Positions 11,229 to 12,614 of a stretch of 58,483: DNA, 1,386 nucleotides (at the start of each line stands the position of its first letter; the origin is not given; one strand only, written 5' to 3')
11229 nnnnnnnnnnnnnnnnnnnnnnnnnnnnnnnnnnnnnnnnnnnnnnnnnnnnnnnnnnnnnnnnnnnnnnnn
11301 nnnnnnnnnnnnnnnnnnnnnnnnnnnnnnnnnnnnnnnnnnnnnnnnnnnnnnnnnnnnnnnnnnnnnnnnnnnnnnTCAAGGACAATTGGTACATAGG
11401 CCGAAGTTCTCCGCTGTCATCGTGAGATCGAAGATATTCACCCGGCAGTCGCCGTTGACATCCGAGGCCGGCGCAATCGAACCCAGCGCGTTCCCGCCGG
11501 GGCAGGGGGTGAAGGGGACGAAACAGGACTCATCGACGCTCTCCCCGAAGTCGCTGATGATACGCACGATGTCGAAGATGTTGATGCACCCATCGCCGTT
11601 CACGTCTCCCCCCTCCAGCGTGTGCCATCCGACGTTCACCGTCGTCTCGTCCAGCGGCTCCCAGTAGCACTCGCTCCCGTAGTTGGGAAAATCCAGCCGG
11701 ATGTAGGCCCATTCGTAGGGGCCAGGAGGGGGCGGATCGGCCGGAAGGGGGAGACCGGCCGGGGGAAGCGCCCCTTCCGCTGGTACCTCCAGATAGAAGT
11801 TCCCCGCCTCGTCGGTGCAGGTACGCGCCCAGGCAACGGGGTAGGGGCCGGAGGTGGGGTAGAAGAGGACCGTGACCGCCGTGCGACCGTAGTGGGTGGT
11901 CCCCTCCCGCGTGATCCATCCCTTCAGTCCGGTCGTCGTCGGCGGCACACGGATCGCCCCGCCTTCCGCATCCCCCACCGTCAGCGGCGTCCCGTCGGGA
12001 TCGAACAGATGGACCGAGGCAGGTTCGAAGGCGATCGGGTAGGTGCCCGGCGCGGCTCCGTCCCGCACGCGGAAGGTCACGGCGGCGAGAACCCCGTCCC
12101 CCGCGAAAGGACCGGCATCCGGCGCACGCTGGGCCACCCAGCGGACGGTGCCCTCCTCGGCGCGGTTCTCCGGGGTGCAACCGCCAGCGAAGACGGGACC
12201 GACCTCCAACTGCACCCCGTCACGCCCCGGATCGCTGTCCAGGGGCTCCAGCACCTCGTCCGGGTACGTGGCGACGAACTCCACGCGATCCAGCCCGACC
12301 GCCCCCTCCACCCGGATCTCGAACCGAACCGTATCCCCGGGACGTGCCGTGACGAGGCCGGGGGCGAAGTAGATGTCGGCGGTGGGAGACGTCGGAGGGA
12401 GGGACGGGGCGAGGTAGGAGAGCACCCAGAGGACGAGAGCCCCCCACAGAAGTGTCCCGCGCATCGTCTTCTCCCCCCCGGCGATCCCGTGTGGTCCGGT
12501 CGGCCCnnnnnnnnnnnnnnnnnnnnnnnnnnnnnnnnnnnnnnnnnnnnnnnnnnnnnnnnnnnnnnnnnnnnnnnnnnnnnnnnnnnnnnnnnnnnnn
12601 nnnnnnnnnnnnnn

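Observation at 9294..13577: Four-gene cohesin/dockerin/LysM locus with no enzyme modules: a candidate self-assembling cell-surface scaffold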

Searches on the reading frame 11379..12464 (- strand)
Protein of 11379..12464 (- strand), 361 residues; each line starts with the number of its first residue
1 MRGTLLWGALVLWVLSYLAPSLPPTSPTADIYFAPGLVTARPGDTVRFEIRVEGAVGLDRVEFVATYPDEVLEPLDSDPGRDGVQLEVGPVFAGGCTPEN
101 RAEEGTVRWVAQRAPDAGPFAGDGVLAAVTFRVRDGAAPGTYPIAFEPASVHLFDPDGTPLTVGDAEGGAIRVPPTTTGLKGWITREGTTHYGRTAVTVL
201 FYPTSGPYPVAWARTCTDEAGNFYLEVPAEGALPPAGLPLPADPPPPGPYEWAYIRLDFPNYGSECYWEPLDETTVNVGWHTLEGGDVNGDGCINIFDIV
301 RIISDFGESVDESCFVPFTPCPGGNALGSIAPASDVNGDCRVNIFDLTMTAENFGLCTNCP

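Call 3: search_protein_families(library=pfam, proteins=[window:11379-12464:-], max_evalue=1)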
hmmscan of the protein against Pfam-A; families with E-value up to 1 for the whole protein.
window:11379-12464:- (361 aa): 3 families
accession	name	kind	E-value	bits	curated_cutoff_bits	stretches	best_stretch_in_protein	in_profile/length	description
PF00404.24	Dockerin_1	-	1.1e-06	29.1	22.9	1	286-349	2-51/57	Dockerin type I domain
PF00963.24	Cohesin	-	1.8e-06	28.6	24.1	1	36-147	6-115/139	Cohesin domain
PF01839.29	FG-GAP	-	0.27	11.6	22.1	0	281-292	3-14/37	FG-GAP repeat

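Call 4: search_protein_families(library=ncbifam, proteins=[window:11379-12464:-], max_evalue=1)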
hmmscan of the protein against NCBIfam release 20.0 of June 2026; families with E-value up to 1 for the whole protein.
window:11379-12464:- (361 aa): 0 families

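Call 6: find_homologous_proteins(query=window:11379-12464:-)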
Query window:11379-12464:- (361 aa): 29 proteins with E <= 0.001 among 8000 candidates.
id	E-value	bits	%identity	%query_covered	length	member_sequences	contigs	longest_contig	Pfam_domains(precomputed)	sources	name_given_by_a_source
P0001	1.4e-247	839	100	100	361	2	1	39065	PF00404.25,PF00963.25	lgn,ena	-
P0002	3.2e-177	608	74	100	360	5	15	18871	PF00404.25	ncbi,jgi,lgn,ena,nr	ncbi:MAG TPA: hypothetical protein EYH27_00500 [Anaerolineales bacterium]|nr:hypothetical protein [A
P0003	2.8e-173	595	72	100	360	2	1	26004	PF00404.25,PF00963.25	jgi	jgi:hypothetical protein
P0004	5.4e-154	531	66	99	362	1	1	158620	PF00963.25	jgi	-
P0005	1.2e-145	504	66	92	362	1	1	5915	PF00404.25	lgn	-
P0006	1.5e-144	500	61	100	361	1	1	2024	PF00963.25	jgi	-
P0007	1.9e-137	477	60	100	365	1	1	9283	PF00963.25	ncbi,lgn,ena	-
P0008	9.4e-137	474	62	91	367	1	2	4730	PF00963.25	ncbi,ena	-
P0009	4.7e-136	472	59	99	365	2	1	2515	PF00404.25,PF00963.25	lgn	-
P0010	2.5e-135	470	60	98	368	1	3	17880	PF00963.25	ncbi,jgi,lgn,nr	ncbi:MAG TPA: hypothetical protein ENI39_07025 [Anaerolineae bacterium]|nr:hypothetical protein [Ana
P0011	3.3e-132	459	58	99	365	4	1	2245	PF00404.25,PF00963.25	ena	-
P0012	1.3e-126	441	63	86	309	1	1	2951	PF00404.25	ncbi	-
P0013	1.3e-125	438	54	100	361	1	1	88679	-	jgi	jgi:hypothetical protein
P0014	7.4e-125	435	58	93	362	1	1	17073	PF00404.25,PF00963.25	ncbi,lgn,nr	ncbi:MAG: hypothetical protein JXD18_04760 [Anaerolineae bacterium]|nr:hypothetical protein [Anaerol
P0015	1.6e-116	408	53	94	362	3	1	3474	PF00404.25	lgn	-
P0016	1.3e-109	385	57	86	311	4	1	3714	PF00404.25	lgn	-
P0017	5.4e-92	327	45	100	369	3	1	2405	PF00404.25,PF00963.25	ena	-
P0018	1.1e-90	323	46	96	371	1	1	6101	PF00404.25,PF00963.25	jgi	jgi:hypothetical protein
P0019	4.0e-90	321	46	93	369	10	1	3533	PF00404.25,PF00963.25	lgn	-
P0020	5.6e-88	314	45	93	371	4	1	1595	PF00404.25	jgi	-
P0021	1.6e-87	312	46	92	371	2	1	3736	PF00404.25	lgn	-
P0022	4.9e-85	304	46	92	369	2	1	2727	PF00404.25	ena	-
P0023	4.9e-85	304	44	93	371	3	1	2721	PF00404.25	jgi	-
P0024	5.0e-85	304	44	100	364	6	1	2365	PF00404.25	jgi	jgi:hypothetical protein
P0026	2.7e-75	272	43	98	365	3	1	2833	PF00404.25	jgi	-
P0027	2.3e-64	236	59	51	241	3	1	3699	PF00404.25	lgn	-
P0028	4.3e-63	232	57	51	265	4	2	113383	PF00404.25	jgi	-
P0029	7.4e-63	231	56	51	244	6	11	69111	PF00404.25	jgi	-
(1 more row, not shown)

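Call 7: find_encoding_contigs(protein=P0004, flank=10000, max_places=2)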
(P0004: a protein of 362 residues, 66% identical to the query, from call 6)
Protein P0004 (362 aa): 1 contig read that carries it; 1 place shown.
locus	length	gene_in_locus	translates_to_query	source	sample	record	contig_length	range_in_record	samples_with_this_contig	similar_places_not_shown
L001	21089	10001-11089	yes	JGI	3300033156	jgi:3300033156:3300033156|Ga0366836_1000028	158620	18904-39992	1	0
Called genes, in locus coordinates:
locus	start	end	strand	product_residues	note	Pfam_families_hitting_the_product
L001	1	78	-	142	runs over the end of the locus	-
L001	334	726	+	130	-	PF07719:TPR_2 (faint), PF13432:TPR_16 (faint), PF13414:TPR_11 (faint), PF00515:TPR_1 (faint), PF13431:TPR_17 (faint), PF13371:TPR_9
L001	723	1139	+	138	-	-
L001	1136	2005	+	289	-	-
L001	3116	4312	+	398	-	-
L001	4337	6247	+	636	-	PF00009:GTP_EFTU, PF01926:MMR_HSR1 (weak), PF03144:GTP_EFTU_D2, PF25461:Beta-barrel_SelB, PF09106:WHD_2nd_SelB, PF09107:WHD_3rd_SelB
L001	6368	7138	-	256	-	PF01144:CoA_trans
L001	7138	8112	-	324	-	PF01144:CoA_trans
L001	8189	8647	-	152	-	PF05991:NYN_YacP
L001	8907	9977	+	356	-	PF13620:CarboxypepD_reg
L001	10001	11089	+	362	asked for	PF00963:Cohesin (weak)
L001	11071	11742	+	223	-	PF00963:Cohesin (weak)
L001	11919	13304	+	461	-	-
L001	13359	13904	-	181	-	PF00719:Pyrophosphatase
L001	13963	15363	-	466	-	PF00753:Lactamase_B (weak), PF12706:Lactamase_B_2 (weak), PF16661:Lactamase_B_6 (weak), PF10996:Beta-Casp, PF07521:RMMBL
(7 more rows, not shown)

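Call 8: find_encoding_contigs(protein=P0013, flank=10000, max_places=2)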
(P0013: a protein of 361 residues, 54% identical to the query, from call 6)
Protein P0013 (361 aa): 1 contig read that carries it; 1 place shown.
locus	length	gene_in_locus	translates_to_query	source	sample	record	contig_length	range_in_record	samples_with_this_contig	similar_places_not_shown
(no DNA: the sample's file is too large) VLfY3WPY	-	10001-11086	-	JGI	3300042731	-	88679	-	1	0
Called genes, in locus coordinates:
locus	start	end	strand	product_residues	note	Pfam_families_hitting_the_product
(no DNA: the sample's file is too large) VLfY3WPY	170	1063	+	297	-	PF00892:EamA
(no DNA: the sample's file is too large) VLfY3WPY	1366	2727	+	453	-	PF01979:Amidohydro_1, PF07969:Amidohydro_3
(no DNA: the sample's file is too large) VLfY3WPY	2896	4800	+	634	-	PF13699:eCIS_core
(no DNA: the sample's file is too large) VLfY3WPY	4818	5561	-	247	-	PF00753:Lactamase_B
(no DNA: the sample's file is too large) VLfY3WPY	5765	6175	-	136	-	-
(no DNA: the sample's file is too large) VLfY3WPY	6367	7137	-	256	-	PF01144:CoA_trans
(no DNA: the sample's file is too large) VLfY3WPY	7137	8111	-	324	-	PF01144:CoA_trans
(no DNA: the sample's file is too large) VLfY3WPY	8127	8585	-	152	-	PF05991:NYN_YacP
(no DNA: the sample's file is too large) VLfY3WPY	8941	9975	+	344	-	-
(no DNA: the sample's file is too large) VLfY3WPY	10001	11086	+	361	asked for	-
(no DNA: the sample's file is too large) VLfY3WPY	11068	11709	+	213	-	PF00963:Cohesin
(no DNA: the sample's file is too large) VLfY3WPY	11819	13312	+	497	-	-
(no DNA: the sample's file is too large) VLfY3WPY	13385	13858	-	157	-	PF06445:GyrI-like, PF14526:Cass2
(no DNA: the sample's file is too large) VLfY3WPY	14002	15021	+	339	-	PF08220:HTH_DeoR (weak), PF08279:HTH_11, PF19187:HTH_PafC (weak), PF13280:WYL, PF25583:WCX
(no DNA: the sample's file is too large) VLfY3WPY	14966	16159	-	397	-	PF01612:DNA_pol_A_exo1, PF00570:HRDC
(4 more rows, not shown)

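Call 9: find_encoding_contigs(protein=P0014, flank=10000, max_places=2)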
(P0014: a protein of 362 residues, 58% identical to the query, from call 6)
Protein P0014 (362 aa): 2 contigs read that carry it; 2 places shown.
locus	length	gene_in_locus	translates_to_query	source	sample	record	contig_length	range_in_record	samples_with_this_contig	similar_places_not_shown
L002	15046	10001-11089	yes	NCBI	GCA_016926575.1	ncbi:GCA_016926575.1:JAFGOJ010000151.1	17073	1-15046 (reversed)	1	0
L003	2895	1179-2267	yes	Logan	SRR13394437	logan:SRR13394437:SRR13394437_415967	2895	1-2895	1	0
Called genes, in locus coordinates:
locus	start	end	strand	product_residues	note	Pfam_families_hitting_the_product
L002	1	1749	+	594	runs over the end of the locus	PF03609:EII-Sor, PF03613:EIID-AGA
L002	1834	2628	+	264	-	PF01791:DeoC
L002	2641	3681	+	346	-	PF08240:ADH_N, PF00107:ADH_zinc_N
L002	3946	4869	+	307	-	PF00892:EamA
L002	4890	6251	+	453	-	PF07969:Amidohydro_3 (weak), PF01979:Amidohydro_1, PF07969:Amidohydro_3 (weak)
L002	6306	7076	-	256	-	PF01144:CoA_trans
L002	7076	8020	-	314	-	PF01144:CoA_trans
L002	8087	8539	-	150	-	PF05991:NYN_YacP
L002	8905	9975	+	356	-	PF13620:CarboxypepD_reg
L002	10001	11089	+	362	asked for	PF00963:Cohesin (weak), PF00404:Dockerin_1 (faint)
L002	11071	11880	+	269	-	-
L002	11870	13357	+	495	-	-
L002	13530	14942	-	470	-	PF00753:Lactamase_B (weak), PF12706:Lactamase_B_2 (weak), PF16661:Lactamase_B_6 (weak), PF10996:Beta-Casp, PF07521:RMMBL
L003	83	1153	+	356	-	PF13620:CarboxypepD_reg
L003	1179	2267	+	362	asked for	PF00963:Cohesin (weak), PF00404:Dockerin_1 (faint)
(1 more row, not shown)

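Call 12: find_related_loci(query=A1, collection=genome_contigs, flank=10000)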
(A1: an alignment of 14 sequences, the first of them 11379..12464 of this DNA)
Query A1 (361 aa) in genome_contigs; peptide patterns used: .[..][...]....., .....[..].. (x = any residue, [..] = any of these).
40 stretches matched a pattern; 14 encode a relative of the query (tblastn E <= 1e-3); 14 distinct loci.
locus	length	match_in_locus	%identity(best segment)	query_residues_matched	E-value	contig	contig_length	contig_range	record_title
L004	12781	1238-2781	73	1-361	1e-178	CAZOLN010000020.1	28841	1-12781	MAG TPA_asm: uncultured Anaerolineales bacterium isolate binchicken_co6_399 genome assembly, contig: NODE_1296_length_28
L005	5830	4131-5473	72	1-361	1e-174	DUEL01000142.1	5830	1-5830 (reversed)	MAG TPA_asm: Thermoflexia bacterium isolate J88 Contig142, whole genome shotgun sequence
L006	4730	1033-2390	62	31-360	1e-135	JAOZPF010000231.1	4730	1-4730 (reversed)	MAG: Anaerolineae bacterium isolate GMC4.metabat2.178_sub GMC4_36705_length_4730_cov_5.134973, whole genome shotgun sequ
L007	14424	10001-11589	58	6-361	5e-133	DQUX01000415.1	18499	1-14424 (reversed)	MAG TPA_asm: Anaerolineales bacterium isolate SZUA-1492 k95_91927, whole genome shotgun sequence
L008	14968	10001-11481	58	14-360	4e-126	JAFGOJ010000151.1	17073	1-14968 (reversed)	MAG: Anaerolineae bacterium isolate Zod_Metabat.614 k87_2053252, whole genome shotgun sequence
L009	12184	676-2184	45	25-361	1e-93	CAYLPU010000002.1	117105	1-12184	MAG TPA_asm: uncultured Anaerolineales bacterium isolate binchicken_co243_290 genome assembly, contig: NODE_59_length_11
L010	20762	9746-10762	44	25-361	5e-89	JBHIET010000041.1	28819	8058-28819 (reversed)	MAG: Anaerolineae bacterium isolate b2.sp2_bin.30 NODE_276_length_28819_cov_9.432207, whole genome shotgun sequence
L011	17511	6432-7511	44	1-361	2e-88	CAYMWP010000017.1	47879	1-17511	MAG TPA_asm: uncultured Anaerolineales bacterium isolate binchicken_co334_151 genome assembly, contig: NODE_1111_length_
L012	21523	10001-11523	46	25-361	7e-88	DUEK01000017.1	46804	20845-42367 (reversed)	MAG TPA_asm: Thermoflexia bacterium isolate G79 Contig17, whole genome shotgun sequence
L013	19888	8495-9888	46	7-361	9e-87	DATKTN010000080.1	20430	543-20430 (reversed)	MAG TPA_asm: Anaerolineae bacterium isolate SMAG_U14082 k141_509537, whole genome shotgun sequence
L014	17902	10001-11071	42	5-361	4e-84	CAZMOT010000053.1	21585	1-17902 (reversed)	MAG TPA_asm: uncultured Anaerolineales bacterium isolate SRP068000_co2_90 genome assembly, contig: NODE_1686_length_2158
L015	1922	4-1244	44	31-361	2e-58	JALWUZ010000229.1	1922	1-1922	MAG: Anaerolineae bacterium isolate T2_maxbin2_scaf2bin.042 T2_NODE_197294_length_1922_cov_0.757660, whole genome shotgu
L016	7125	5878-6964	38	29-173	5e-15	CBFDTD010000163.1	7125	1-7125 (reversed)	MAG TPA_asm: uncultured bacterium isolate SRR6823440_binner13_Refined_23 genome assembly, contig: ERZ650341.7344, whole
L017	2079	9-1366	58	9-361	3e-12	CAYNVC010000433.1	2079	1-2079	MAG TPA_asm: uncultured Anaerolineales bacterium isolate binchicken_co67_58 genome assembly, contig: NODE_89888_length_2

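Call 29: search_solved_structures(query=A1, max_evalue=1, show_alignments=2)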
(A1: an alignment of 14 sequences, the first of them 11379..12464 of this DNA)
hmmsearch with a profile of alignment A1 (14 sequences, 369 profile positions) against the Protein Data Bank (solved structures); distinct sequences matched with E-value up to 1: 29.
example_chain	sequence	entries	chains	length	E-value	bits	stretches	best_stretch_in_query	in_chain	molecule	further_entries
2vn5_A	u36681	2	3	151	9.2e-07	31.3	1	32-181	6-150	SCAFFOLDING PROTEIN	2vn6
1g1k_A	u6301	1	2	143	1.7e-06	30.5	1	37-182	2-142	SCAFFOLDING PROTEIN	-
3kcp_A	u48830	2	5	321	4.4e-06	29.1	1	37-178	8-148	Cellulosomal-scaffolding protein A | Cellulosome anchoring protein cohesin region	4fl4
6kg8_A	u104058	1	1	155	6.4e-06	28.6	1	36-182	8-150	Probably cellulosomal scaffolding protein, secreted cellulose-binding and cohesin domain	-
6kgc_A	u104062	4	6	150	1.1e-05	27.9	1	37-181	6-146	Probably cellulosomal scaffolding protein, secreted cellulose-binding and cohesin domain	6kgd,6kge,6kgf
3l8q_A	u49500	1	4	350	0.00014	24.2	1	33-156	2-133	Cellulosomal scaffoldin adaptor protein B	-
4ums_A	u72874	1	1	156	0.00016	23.9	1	65-183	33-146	CELLULOSOMAL ANCHORING SCAFFOLDIN B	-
1aoh_A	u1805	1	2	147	0.00018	23.8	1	38-153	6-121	Cellulosomal-scaffolding protein A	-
1tyj_A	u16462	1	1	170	0.0011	21.2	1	45-157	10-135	cellulosomal scaffoldin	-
2y3n_A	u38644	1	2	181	0.0011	21.2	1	45-157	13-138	CELLULOSOMAL SCAFFOLDIN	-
2y3n_B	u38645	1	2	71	0.0014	20.9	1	294-321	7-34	CELLULOSOMAL FAMILY-48 PROCESSIVE GLYCOSIDE HYDROLASE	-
1qzn_A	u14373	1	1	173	0.0094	18.2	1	33-157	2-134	cellulosomal scaffoldin adaptor protein B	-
3f2l_A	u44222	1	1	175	0.011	18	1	33-157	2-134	Cellulosomal scaffoldin adaptor protein B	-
3bwz_A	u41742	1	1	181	0.012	17.9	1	33-157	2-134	Cellulosomal scaffoldin adaptor protein B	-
1zv9_A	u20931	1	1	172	0.014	17.6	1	34-157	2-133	Cellulosomal scaffoldin adaptor protein B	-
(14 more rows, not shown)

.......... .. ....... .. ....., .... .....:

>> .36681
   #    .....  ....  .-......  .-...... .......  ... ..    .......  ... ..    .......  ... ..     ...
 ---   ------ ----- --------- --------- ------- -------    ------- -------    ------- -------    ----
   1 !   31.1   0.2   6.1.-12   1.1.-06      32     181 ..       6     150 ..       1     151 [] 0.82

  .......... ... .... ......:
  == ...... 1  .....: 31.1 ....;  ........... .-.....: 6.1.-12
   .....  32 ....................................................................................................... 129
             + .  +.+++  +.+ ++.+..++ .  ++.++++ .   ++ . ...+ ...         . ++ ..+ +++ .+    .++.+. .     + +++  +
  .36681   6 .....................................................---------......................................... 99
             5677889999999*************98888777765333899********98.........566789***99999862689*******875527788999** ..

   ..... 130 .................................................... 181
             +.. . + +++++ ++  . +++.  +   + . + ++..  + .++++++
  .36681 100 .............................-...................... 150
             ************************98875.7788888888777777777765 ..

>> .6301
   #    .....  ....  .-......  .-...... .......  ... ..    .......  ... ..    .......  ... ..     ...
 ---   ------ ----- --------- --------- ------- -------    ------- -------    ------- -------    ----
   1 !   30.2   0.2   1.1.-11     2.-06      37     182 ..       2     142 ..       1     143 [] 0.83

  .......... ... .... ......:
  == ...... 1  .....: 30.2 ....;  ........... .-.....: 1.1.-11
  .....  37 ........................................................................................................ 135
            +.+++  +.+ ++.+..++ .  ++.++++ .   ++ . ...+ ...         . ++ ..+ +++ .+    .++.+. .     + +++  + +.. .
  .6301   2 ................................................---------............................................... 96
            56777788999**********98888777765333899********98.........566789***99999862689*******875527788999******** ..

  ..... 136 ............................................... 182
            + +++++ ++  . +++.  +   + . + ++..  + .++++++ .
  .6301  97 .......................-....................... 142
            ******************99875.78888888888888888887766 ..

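Call 31: search_protein_families(library=pfam, proteins=[L009:3899-6208:-, L009:6231-7931:-, L009:8350-9384:-], max_evalue=0.01)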
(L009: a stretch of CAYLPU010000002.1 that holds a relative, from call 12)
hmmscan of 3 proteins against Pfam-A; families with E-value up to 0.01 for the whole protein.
L009:3899-6208:- (769 aa): 5 families
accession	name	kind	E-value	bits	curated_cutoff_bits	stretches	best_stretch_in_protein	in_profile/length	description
PF00082.27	Peptidase_S8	-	1.3e-47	162.9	21.8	1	177-445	1-273/288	Subtilase family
PF00963.24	Cohesin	-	4.1e-06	27.5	24.1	1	488-618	11-139/139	Cohesin domain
PF00404.24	Dockerin_1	-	0.00011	22.8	22.9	1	712-755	2-52/57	Dockerin type I domain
PF13620.12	CarboxypepD_reg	-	0.0076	17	32.3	0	660-701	28-68/82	Carboxypeptidase regulatory-like domain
PF05922.21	Inhibitor_I9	-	0.008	17.3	21.2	0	110-155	35-81/82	Peptidase inhibitor I9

L009:6231-7931:- (566 aa): 2 families
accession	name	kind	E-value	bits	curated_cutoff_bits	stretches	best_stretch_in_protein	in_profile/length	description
PF01510.30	Amidase_2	-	2.3e-11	44.6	26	1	249-380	3-116/131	N-acetylmuramoyl-L-alanine amidase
PF00404.24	Dockerin_1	-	0.001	19.7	22.9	1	503-550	2-50/57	Dockerin type I domain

L009:8350-9384:- (344 aa): 1 family
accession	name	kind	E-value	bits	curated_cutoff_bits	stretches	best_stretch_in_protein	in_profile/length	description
PF00963.24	Cohesin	-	5.4e-05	23.8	24.1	1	54-180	19-138/139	Cohesin domain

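Call 46: predict_structure(alignment_id=A3)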
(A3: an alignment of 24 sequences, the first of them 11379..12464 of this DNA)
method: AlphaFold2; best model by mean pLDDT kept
length: 361 residues; sequences in the alignment: 24
mean_pLDDT: 74.6   pTM: 0.65
mean pLDDT of the five models: 74.6, 72.1, 70.2, 69.8, 69.0
residues with pLDDT >= 90: 147; 70-90: 89; 50-70: 40; < 50: 85
segments of 3 or more residues with pLDDT < 50: 20-23, 187-192, 280-316, 324-361
pLDDT, mean of each block of 10 residues (from residue 1): 64 61 67 95 96 97 97 93 92 94 97 95 98 92 95 96 95 89 58 72 86 84 83 81 83 80 70 73 37 39 39 49 46 36 36 30 31
secondary structure, 60 per line:
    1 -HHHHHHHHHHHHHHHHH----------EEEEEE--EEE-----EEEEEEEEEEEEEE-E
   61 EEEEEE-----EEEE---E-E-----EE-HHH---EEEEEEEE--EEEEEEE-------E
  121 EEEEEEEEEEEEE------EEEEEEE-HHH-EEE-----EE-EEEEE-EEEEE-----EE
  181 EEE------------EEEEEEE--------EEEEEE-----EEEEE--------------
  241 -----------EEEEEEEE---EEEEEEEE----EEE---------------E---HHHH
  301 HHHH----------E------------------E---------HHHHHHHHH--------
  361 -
elements in order: H2-18 E29-34 E37-39 E45-58 E60-66 E72-75 E96-103 E106-112 E120-133 E140-146 E152-154 E163-167 E169-173 E179-183 E196-202 E211-216 E222-226 E252-259 E263-270 E275-277 H297-304 H344-352

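Call 50: fold_search(model_id=the predicted structure, library=pdb)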
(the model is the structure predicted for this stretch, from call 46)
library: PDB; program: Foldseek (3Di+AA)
matches with E <= 10: 1999; with E <= 0.001: 126
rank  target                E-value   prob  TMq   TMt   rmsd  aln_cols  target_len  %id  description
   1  3kcp_A                6.7e-13  1.00  0.34  0.40  15.1       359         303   17  Crystal structure of interacting Clostridium thermocellum multimodular components (released 2010-02-09)
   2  4fl4_I                1.3e-12  1.00  0.34  0.39  14.7       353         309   16  Scaffoldin conformation and dynamics revealed by a ternary complex from the Clostridium thermocellum cellulosome (released 2012-06-27)
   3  4fl4_C                1.6e-12  1.00  0.34  0.39  15.0       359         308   16  Scaffoldin conformation and dynamics revealed by a ternary complex from the Clostridium thermocellum cellulosome (released 2012-06-27)
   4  4fl4_L                6.4e-12  1.00  0.33  0.39  15.4       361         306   17  Scaffoldin conformation and dynamics revealed by a ternary complex from the Clostridium thermocellum cellulosome (released 2012-06-27)
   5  2vn5_C                1.2e-10  1.00  0.33  0.76   3.0       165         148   18  The Clostridium cellulolyticum dockerin displays a dual binding mode for its cohesin partner (released 2008-05-20)
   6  6kgf_C                1.3e-10  1.00  0.34  0.79   2.4       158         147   18  Crystal structure of CaDoc0917(R16D)-CaCohA2 complex at pH 8.2 (released 2020-07-08)
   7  2xdh                  2.1e-10  1.00  0.33  0.81   9.0       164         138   19  Non-cellulosomal cohesin from the hyperthermophilic archaeon Archaeoglobus fulgidus (released 2010-05-26)
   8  6kgf_A                2.4e-10  1.00  0.34  0.81   2.4       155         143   18  Crystal structure of CaDoc0917(R16D)-CaCohA2 complex at pH 8.2 (released 2020-07-08)
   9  1g1k_A                2.4e-10  1.00  0.33  0.79   2.6       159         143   18  COHESIN MODULE FROM THE CELLULOSOME OF CLOSTRIDIUM CELLULOLYTICUM (released 2000-11-22)
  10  6kge_A                4.0e-10  1.00  0.33  0.79   2.7       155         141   19  Crystal structure of CaDoc0917(R16D)-CaCohA2 complex at pH 5.5 (released 2020-07-08)
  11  2vn6_A                4.2e-10  1.00  0.32  0.73   2.7       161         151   17  The Clostridium cellulolyticum dockerin displays a dual binding mode for its cohesin partner (released 2008-05-13)
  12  6kgc_A                4.4e-10  1.00  0.34  0.82   2.3       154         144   19  Crystal structure of CaDoc0917(R49D)-CaCohA2 complex at pH 5.4 (released 2020-07-08)
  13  6kgd_A                6.4e-10  1.00  0.34  0.78   4.8       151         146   20  Crystal structure of CaDoc0917(R49D)-CaCohA2 complex at pH 8.0 (released 2020-07-08)
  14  2vn5_A                7.1e-10  1.00  0.33  0.78   2.7       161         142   17  The Clostridium cellulolyticum dockerin displays a dual binding mode for its cohesin partner (released 2008-05-20)
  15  4ums                  1.9e-09  1.00  0.33  0.73   2.9       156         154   21  The crystal structure of the seventh ScaB type I cohesin from Pseudobacteroides cellulosolvens (released 2015-05-06)
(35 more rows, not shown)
